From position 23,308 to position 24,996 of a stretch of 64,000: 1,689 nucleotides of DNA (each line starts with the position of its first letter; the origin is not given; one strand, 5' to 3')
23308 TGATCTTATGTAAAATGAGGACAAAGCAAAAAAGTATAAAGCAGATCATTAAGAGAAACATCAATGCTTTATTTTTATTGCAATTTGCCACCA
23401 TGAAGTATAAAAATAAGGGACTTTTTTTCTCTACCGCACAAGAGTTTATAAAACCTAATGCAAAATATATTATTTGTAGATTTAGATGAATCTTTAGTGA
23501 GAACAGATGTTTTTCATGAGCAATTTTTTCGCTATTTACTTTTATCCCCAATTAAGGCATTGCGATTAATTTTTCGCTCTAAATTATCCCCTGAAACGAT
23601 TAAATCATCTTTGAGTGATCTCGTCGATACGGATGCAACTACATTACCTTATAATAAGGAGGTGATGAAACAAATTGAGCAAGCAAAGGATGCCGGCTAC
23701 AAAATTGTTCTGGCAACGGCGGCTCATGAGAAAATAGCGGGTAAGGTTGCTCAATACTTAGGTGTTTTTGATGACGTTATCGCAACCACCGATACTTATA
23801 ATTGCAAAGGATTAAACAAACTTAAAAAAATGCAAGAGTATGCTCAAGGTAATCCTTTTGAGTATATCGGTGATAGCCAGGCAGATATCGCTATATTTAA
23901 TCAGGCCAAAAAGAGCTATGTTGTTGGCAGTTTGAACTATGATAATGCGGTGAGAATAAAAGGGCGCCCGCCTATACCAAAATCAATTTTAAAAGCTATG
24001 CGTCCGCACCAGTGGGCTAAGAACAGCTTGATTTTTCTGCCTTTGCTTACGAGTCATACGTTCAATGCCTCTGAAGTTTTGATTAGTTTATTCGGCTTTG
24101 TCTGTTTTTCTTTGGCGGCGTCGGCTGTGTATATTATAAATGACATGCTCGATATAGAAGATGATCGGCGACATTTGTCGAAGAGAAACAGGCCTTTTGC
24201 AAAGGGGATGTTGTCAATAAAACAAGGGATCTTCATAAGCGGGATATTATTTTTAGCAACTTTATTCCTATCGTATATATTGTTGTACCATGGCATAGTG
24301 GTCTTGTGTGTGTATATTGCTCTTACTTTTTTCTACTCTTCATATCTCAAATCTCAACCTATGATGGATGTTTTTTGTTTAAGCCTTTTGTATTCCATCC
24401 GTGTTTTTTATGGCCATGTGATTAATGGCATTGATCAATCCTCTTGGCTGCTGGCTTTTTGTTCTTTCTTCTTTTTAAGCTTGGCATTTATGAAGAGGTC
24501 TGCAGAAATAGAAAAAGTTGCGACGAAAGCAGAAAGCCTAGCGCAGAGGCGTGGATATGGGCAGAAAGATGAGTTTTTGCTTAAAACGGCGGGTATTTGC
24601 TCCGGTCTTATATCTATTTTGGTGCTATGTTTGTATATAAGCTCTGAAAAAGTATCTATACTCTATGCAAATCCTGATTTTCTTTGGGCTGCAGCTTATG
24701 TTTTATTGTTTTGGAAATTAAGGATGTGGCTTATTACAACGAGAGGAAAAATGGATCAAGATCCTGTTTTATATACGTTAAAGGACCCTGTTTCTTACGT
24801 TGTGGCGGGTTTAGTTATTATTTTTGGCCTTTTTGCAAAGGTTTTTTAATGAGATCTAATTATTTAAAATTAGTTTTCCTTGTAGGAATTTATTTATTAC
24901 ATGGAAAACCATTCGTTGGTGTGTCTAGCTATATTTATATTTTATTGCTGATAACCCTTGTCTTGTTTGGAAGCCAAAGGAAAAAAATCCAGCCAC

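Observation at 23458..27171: Translationally coupled operon: HAD phosphatase::UbiA phosphoribosyl/prenyl-transferase fusion, a 14-TM GT-C-like membrane protein, and a SAM methyltransferase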

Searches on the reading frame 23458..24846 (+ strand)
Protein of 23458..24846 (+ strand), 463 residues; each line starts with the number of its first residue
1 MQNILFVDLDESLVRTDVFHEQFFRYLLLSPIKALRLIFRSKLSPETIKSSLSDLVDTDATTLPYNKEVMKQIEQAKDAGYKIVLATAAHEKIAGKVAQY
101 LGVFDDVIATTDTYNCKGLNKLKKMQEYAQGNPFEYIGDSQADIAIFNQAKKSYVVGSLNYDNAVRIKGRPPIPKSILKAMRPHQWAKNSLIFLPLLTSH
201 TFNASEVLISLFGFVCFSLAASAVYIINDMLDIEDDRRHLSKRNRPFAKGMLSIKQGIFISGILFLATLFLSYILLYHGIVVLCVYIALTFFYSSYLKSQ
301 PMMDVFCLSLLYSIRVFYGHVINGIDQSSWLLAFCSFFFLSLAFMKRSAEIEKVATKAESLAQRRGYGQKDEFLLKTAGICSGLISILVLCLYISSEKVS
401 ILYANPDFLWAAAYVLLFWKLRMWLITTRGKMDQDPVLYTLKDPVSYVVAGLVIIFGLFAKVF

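Call 8: search_protein_families(library=ncbifam, proteins=[window:23458-24846:+], max_evalue=0.01)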
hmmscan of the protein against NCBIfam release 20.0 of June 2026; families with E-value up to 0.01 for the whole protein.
window:23458-24846:+ (463 aa): 21 families
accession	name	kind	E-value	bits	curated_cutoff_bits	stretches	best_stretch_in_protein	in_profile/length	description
NF006088.0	PRK08238.1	equivalog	1.3e-150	502.3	351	1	4-461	13-480/482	UbiA family prenyltransferase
NF008978.0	PRK12324.1-4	equivalog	4.5e-42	144.1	207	1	173-396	31-255/322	decaprenyl-phosphate phosphoribosyltransferase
NF008977.0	PRK12324.1-2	equivalog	1e-39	136.8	234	1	177-454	5-279/297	decaprenyl-phosphate phosphoribosyltransferase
NF008976.0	PRK12324.1-1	equivalog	1.1e-35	123.5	474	1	172-354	16-203/306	decaprenyl-phosphate phosphoribosyltransferase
NF009523.0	PRK12884.1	equivalog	6.8e-15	55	269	1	197-406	29-231/279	prenyltransferase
NF009522.0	PRK12883.1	equivalog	1.4e-12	47.7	353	1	177-347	6-175/279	geranylgeranylglycerol-phosphate geranylgeranyltransferase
NF009521.0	PRK12882.1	equivalog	1.4e-09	37.6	296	1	200-337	32-166/280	geranylgeranylglycerol-phosphate geranylgeranyltransferase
TIGR01473.1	cyoE_ctaB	equivalog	2e-07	31.1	210.3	1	198-338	26-169/281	heme o synthase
TIGR01474.1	ubiA_proteo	equivalog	1.6e-06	27.9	275.45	1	177-403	4-233/282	4-hydroxybenzoate octaprenyltransferase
TIGR01475.1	ubiA_other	subfamily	4e-06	26.5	180.8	1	190-337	14-168/282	UbiA-like polyprenyltransferase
NF035940.1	prenyl_rel_EboC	equivalog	5.1e-06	26.1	250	1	217-342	44-172/292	UbiA-like protein EboC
NF009525.0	PRK12887.1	equivalog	2.8e-05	23.6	226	1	176-308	16-155/310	homogentisate phytyltransferase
TIGR01490.1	HAD-SF-IB-hyp1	subfamily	4.6e-05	23.7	98.3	1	66-156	89-196/202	HAD-IB family hydrolase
NF009513.0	PRK12872.1-3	equivalog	9.1e-05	22.1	288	1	210-342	56-185/293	prenyltransferase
NF003348.0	PRK04375.1-1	equivalog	0.00011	21.7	285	1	206-336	35-169/292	heme o synthase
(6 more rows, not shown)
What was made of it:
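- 23458..24849 (+): g1: polyprenyl-phosphate phosphoribofuranose synthase. N-terminal HAD phosphoribose phosphatase (about residues 1-165; DLDES 8-12, GDSQAD 138-143) fused to a C-terminal UbiA-type polyprenyl-phosphate 5-phosphoribosyltransferase (about residues 175-463; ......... 228-236, KRSAE 346-350). NCBIfam NF006088 at 502 bits (cutoff 351), covering profile positions 13-480 of 482 (call 8).
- On HAD-UbiA polyprenyl phosphoribofuranose synthase (NCBIfam NF006088 / C. youngae ORF15 type): 502.3 bits against a cutoff of 351; residues 4-461 cover profile positions 13-480 of 482 (call 8). DPPR synthase models score 123-144 bits, other UbiA models at most 55 bits (call 8).
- The next-best families are all decaprenyl-phosphate phosphoribosyltransferases (call 8). 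Quinone, haem and ether-lipid UbiA models score at most 55 bits, against 123-144 bits for DPPR synthases (call 8).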

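Call 9: search_protein_families(library=pfam, proteins=[window:23458-24846:+], max_evalue=0.1)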
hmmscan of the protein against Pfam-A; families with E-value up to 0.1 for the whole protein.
window:23458-24846:+ (463 aa): 5 families
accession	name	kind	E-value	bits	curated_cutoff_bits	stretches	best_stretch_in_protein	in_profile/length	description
PF01040.23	UbiA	-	1.8e-20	73.7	34.2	1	200-422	15-227/250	UbiA prenyltransferase family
PF12710.13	HAD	-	6.3e-10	40.2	27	1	38-146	60-187/189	haloacid dehalogenase-like hydrolase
PF00702.32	Hydrolase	-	4.4e-06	27.7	26.4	1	68-150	102-190/191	haloacid dehalogenase-like hydrolase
PF08282.18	Hydrolase_3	-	0.00018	21.8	20.9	0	56-107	3-58/255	haloacid dehalogenase-like hydrolase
PF13419.12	HAD_2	-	0.024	15.2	23.8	1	30-145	44-166/178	Haloacid dehalogenase-like hydrolase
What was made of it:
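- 23458..24849 (+): Pfam HAD plus UbiA (call 9).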

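Call 38: search_solved_structures(query=window:23458-24846:+, max_evalue=0.01, show_alignments=1)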
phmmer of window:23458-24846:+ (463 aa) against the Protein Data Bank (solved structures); distinct sequences matched with E-value up to 0.01: 3.
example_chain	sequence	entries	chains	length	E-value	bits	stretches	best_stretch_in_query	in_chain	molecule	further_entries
8j8j_D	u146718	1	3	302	2.6e-26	95.9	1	174-354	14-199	Decaprenyl-phosphate phosphoribosyltransferase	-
8j8k_A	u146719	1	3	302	2.3e-18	69.7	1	174-354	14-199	Decaprenyl-phosphate phosphoribosyltransferase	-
6m31_A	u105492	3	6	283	0.00015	24.3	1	199-417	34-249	Digeranylgeranylglyceryl phosphate synthase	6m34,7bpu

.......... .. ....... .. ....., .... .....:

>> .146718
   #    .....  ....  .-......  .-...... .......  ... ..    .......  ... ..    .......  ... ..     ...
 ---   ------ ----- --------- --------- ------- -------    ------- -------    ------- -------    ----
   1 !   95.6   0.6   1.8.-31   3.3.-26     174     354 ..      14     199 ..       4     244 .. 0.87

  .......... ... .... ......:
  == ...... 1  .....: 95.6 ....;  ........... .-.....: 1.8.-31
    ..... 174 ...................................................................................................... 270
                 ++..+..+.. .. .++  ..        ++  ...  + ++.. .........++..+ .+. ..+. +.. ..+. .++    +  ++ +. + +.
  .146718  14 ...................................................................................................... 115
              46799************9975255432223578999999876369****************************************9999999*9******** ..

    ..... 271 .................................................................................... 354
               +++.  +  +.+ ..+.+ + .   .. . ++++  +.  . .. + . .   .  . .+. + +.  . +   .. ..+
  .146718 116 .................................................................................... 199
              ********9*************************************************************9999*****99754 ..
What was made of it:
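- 23458..24849 (+): Best PDB match Rv3806c (8j8j), E 2.6e-26 (call 38).
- On HAD-UbiA polyprenyl phosphoribofuranose synthase (NCBIfam NF006088 / C. youngae ORF15 type): PDB: Rv3806c E 2.6e-26 against DGGGP synthase 1.5e-4 (call 38). The first two are aligned to Rv3806c (call 38).
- Closest known: Mycobacterial decaprenyl-phosphoryl-arabinose pathway. Same: The UbiA domain is the closest solved relative of Rv3806c (call 38).
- The PDB ranking agrees (call 38).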

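Call 39: search_dna_similar(query=window:23458-24846:+, collection=phages, mode=protein, max_evalue=1e-10, max_rows=15)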
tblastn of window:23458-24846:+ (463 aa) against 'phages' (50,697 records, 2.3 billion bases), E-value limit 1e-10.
Records with a match: 1; places in all: 1; records where one place covers at least 80% of the query: 0.
Best place of each record, by identity: <60% 1.
By first word of the organism name: Bacteriophage 1.
By host as written in the record: - 1.
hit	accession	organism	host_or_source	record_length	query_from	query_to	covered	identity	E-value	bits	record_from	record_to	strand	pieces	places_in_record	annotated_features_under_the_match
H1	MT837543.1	Bacteriophage sp.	human fecal samples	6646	175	456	61%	32.6%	7e-25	114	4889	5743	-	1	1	record has no annotation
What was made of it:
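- Tried and rejected: The phage collection held one unannotated UbiA-only hit (call 39).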

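Call 40: search_dna_similar(query=window:23458-24846:+, collection=plasmids, mode=protein, max_evalue=1e-10, max_rows=30)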
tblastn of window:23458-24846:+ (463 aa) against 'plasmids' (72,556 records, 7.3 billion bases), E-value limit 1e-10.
Records with a match: 102; places in all: 102; records where one place covers at least 80% of the query: 80.
Best place of each record, by identity: <60% 102.
By first word of the organism name: Rhizobium 36; Sinorhizobium 5; Azospirillum 4; Salipiger 3; Burkholderia 3; Vibrio 3; Cereibacter 3; Sphingomonadaceae 3; Mesorhizobium 3; Ruegeria 2; and 30 more.
By predicted mobility (MOB-suite, as given by PLSDB): non-mobilizable 71; conjugative 21; mobilizable 10.
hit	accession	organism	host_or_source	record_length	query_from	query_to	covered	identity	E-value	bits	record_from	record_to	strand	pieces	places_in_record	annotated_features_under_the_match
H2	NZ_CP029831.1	Azospirillum ramasamyi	single cell,Cow dung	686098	5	457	98%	37.6%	4e-73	258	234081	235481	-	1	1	UbiA family prenyltransferase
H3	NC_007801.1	Jannaschia sp. CCS1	-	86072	3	455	98%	37.3%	3e-79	275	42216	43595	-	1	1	UbiA family prenyltransferase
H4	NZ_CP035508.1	Haematobacter massiliensis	single cell,human skin swab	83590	5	455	97%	37.3%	2e-74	261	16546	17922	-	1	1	UbiA family prenyltransferase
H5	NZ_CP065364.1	Ruegeria sp. SCSIO 43209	Galaxea fascicularis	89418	2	455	98%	37.1%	2e-76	267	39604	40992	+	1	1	UbiA family prenyltransferase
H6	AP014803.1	Rhodovulum sulfidophilum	-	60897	3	462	99%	36.3%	3e-78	273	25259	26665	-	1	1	prenyltransferase family protein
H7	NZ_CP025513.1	Neorhizobium sp. SOG26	Oryza glumipatula,Whole ...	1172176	5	463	99%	36.3%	5e-67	239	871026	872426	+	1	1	none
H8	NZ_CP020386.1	Rhodovulum sp. MB263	cell culture,mud flat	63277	3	462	99%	36.1%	2e-76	267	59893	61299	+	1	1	UbiA family prenyltransferase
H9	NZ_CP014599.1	Salipiger sp. CCB-MM3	mangrove soil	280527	4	458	98%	36.5%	6e-78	271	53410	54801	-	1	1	UbiA family prenyltransferase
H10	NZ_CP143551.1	Burkholderia multivorans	Homo sapiens,bronchoalveolar lavage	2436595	5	447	96%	37.4%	4e-69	246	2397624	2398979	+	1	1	none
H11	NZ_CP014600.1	Salipiger sp. CCB-MM3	mangrove soil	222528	3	462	99%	35.8%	1e-74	261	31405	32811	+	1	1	UbiA family prenyltransferase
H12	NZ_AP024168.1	Vibrio alfacsensis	-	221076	5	462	99%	36.0%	2e-67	241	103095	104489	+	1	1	UbiA family prenyltransferase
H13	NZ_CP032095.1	Vibrio alfacsensis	Solea senegalensis,whole ...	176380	5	462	99%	36.0%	2e-67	241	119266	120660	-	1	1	UbiA family prenyltransferase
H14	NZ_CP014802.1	Salipiger profundus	single cell,environmental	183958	3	446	96%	37.1%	3e-74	261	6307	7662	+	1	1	UbiA family prenyltransferase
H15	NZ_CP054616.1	Azospirillum oryzae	cell culture,soil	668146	5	457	98%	36.3%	1e-65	236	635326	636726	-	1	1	UbiA family prenyltransferase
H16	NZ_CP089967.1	Cereibacter azotoformans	Owen's River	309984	1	461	100%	35.7%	1e-72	256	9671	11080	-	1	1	UbiA family prenyltransferase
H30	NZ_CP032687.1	Rhizobium sp. CCGE531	Phaseolus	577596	5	458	98%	34.7%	7e-66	236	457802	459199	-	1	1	UbiA family prenyltransferase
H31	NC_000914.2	Sinorhizobium fredii NGR234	-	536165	5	453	97%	34.8%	4e-66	237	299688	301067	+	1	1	UbiA family prenyltransferase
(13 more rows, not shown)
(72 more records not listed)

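Call 45: get_annotated_region(hit=H31, flank=8000)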
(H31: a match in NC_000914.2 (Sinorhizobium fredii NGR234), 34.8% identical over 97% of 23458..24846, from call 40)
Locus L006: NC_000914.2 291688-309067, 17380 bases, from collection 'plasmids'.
description: Sinorhizobium fredii NGR234 plasmid pNGR234a, complete sequence
organism: Sinorhizobium fredii NGR234 (NCBI taxid 394)
taxonomy: Bacteria; Pseudomonadota; Alphaproteobacteria; Hyphomicrobiales; Rhizobiaceae; Sinorhizobium; Sinorhizobium fredii; Sinorhizobium fredii NGR234
host: -; source: -; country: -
typing (MOB-suite, as given by PLSDB): conjugative; replicon rep_cluster_473; relaxase MOBQ; mating-pair formation MPF_T
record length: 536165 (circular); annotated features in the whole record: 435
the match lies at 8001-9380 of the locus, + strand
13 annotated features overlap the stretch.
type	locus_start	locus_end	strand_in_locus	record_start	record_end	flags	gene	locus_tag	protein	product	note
CDS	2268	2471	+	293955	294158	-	-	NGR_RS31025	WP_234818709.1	hypothetical protein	-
CDS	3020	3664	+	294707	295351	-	-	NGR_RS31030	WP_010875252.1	NYN domain-containing protein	-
CDS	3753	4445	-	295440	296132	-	-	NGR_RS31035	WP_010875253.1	RES family NAD+ phosphorylase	-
CDS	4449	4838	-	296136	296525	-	-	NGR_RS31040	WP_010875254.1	antitoxin Xre/MbcA/ParS toxin-binding domain-containing protein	-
CDS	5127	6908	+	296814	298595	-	-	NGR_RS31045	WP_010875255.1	ThiF family adenylyltransferase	-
CDS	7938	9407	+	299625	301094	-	-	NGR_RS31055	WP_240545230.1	UbiA family prenyltransferase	-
CDS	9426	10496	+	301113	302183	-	-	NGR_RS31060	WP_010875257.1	NAD(P)-dependent oxidoreductase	-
CDS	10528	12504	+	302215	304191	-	-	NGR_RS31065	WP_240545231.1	hypothetical protein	-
CDS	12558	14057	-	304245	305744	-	-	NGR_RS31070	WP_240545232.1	GMC family oxidoreductase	-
CDS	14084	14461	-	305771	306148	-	-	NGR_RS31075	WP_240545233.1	hypothetical protein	-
CDS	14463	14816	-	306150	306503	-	-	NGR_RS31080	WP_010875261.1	SMR family transporter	-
CDS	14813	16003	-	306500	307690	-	-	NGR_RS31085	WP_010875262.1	NAD-dependent epimerase/dehydratase family protein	-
CDS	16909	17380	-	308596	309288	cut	-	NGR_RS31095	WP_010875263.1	hypothetical protein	-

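Call 47: search_protein_families(library=pfam, proteins=[L006:10528-12501:+, L006:9426-10493:+, L006:14084-14458:-, L006:12561-14057:-, L006:14816-16003:-], max_evalue=0.01)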
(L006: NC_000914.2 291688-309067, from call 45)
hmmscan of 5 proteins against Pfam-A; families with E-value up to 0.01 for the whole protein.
L006:10528-12501:+ (658 aa): 0 families

L006:9426-10493:+ (356 aa): 8 families
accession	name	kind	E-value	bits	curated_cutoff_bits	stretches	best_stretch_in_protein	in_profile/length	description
PF01370.27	Epimerase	-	2.4e-29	102.9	20.9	1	14-246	1-235/240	NAD dependent epimerase/dehydratase family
PF01073.25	3Beta_HSD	-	2.1e-20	73.4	22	1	16-260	2-259/280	3-beta hydroxysteroid dehydrogenase/isomerase family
PF16363.11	GDP_Man_Dehyd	-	8.7e-20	71.9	27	1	15-343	1-330/332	GDP-mannose 4,6 dehydratase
PF13460.12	NAD_binding_10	-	1.8e-14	54.5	27.2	1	40-195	14-150/184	NAD(P)H-binding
PF04321.23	RmlD_sub_bind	-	5.2e-12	45.9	27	1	15-209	4-169/287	RmlD substrate binding domain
PF05368.20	NmrA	-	1.4e-08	35.2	27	1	13-131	4-104/298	NmrA-like family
PF07993.18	NAD_binding_4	-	1.6e-05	24.6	20.1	1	90-193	91-209/258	Male sterility protein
PF02719.21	Polysacc_synt_2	-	4.3e-05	23.3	20.2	1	14-135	1-129/293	Polysaccharide biosynthesis protein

L006:14084-14458:- (124 aa): 0 families

L006:12561-14057:- (499 aa): 5 families
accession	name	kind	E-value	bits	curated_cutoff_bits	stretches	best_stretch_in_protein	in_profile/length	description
PF00732.25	GMC_oxred_N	-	2.1e-38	132.8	23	1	61-269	6-217/218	GMC oxidoreductase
PF05199.19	GMC_oxred_C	-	4.6e-18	66.5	24.6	1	364-477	27-139/139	GMC oxidoreductase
PF07992.20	Pyr_redox_2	-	1.4e-06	28.4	26.1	0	10-46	2-38/291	Pyridine nucleotide-disulphide oxidoreductase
PF01266.30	DAO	-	5e-06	26.7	27.9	1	10-270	1-224/353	FAD dependent oxidoreductase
PF00890.30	FAD_binding_2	-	5.4e-05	23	20.4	0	10-48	1-39/414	FAD binding domain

L006:14816-16003:- (396 aa): 8 families
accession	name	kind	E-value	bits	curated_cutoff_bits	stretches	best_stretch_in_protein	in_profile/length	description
PF01370.27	Epimerase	-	1.7e-40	139.4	20.9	1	52-271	1-240/240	NAD dependent epimerase/dehydratase family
PF01073.25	3Beta_HSD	-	1.2e-23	84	22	1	53-260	1-229/280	3-beta hydroxysteroid dehydrogenase/isomerase family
PF16363.11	GDP_Man_Dehyd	-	3e-23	83.2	27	1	53-354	1-330/332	GDP-mannose 4,6 dehydratase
PF07993.18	NAD_binding_4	-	2.3e-14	53.6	20.1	1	99-222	77-217/258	Male sterility protein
PF04321.23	RmlD_sub_bind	-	2.4e-14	53.5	27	1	52-299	3-242/287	RmlD substrate binding domain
PF13460.12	NAD_binding_10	-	1.2e-11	45.3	27.2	1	56-212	1-146/184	NAD(P)H-binding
PF02719.21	Polysacc_synt_2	-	3.5e-06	26.9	20.2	1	53-159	2-129/293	Polysaccharide biosynthesis protein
PF05368.20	NmrA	-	1.2e-05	25.6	27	1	50-157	3-106/298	NmrA-like family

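Call 67: get_annotated_region(hit=H12, flank=7000)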
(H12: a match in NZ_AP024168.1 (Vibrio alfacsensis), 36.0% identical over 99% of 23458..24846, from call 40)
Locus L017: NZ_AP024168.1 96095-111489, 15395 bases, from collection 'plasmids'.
description: Vibrio alfacsensis strain 04Ya108 plasmid pYa108, complete sequence
organism: Vibrio alfacsensis (NCBI taxid 1074311)
taxonomy: Bacteria; Pseudomonadota; Gammaproteobacteria; Vibrionales; Vibrionaceae; Vibrio; Vibrio alfacsensis
host: -; source: -; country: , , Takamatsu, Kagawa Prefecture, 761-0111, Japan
typing (MOB-suite, as given by PLSDB): non-mobilizable
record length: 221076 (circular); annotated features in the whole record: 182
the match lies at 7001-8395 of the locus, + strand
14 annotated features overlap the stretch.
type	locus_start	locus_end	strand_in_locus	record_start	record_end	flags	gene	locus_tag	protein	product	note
CDS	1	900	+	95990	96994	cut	-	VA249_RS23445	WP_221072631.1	tyrosine-type recombinase/integrase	GO:0015074 - DNA integration [Evidence IEA]; GO:0006310 - DNA recombination [Evidence IEA]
CDS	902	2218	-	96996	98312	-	-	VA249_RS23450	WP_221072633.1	putative O-glycosylation ligase, exosortase A system-associated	-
CDS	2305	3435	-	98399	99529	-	-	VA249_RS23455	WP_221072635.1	glycosyltransferase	-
CDS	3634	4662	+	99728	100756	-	-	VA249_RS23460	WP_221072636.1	GHMP kinase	-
CDS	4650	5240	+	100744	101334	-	-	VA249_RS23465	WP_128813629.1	D-sedoheptulose 7-phosphate isomerase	-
CDS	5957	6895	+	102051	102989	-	-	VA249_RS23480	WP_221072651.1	hypothetical protein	-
CDS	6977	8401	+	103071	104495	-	-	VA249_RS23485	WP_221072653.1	UbiA family prenyltransferase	-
CDS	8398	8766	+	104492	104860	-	-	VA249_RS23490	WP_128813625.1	EamA family transporter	-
CDS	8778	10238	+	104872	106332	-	-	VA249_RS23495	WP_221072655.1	hypothetical protein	-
CDS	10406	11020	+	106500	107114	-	-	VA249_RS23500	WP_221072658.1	hypothetical protein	-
CDS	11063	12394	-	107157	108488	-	-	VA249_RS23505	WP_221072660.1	hypothetical protein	-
CDS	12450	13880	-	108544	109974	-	-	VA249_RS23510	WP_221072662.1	hypothetical protein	-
CDS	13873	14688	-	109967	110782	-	-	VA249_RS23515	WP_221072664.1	XrtA-associated tyrosine autokinase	-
CDS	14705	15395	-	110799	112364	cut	-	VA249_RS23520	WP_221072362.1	XrtA system polysaccharide chain length determinant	-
